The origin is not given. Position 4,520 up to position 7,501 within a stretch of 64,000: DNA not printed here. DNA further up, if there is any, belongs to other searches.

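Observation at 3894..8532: cobB (sirtuin) and pat (protein acetyltransferase) are adjacent and probably co-transcribed, followed by a Memo-like secreted protein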

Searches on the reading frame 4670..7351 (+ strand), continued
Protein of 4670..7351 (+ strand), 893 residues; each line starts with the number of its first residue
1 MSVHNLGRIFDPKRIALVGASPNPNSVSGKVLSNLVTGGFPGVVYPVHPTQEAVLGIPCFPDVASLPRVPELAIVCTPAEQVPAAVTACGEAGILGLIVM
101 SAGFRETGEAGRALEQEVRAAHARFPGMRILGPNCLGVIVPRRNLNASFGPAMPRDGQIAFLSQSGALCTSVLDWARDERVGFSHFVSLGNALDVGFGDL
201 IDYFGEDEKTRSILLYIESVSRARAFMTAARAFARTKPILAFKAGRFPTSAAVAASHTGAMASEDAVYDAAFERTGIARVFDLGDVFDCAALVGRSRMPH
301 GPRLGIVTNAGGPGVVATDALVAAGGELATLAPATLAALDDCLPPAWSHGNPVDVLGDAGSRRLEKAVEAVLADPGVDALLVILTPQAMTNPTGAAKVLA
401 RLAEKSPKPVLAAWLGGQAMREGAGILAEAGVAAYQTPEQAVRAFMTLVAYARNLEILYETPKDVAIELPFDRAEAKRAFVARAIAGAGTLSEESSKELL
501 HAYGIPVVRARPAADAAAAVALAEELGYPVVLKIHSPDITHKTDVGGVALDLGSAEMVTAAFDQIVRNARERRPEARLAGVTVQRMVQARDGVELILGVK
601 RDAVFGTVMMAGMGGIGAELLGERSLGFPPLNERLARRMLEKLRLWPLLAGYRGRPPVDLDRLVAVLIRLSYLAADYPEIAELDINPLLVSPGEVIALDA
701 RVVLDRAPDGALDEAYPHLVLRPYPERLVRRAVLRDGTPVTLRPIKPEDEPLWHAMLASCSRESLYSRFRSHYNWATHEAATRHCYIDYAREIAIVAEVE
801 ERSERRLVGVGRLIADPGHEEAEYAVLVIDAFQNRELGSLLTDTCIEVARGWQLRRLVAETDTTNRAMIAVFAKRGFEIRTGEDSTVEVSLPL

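Call 68: search_protein_representatives(protein=window:4670-7351:+)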
Query: 893 residues. Proteins with E-value up to 0.001 (for the whole library): 47887; up to 1e-10: 28004; up to 1e-30: 11424. The best 150 are listed.
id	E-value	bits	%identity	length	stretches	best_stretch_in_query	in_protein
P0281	2.6e-269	912.5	51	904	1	2-885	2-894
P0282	8.8e-248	841.3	46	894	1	7-883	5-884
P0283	9.4e-244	828.0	49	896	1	2-881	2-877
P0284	9.9e-241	818.0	44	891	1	1-889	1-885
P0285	1.4e-239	814.2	45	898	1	5-887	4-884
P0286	2.5e-233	793.5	44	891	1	1-885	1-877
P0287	4.7e-224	762.8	45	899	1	2-884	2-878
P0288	3.9e-222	756.5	43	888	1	6-883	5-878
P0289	7.5e-220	748.9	44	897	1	1-893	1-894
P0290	3.4e-219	746.8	42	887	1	4-883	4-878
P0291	3.2e-218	743.6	46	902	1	1-885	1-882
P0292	5.9e-218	742.7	42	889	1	5-880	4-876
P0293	1.1e-216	738.4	45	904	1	10-885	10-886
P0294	1.2e-216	738.3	50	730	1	6-723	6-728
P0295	1.5e-216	738.0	43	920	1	9-879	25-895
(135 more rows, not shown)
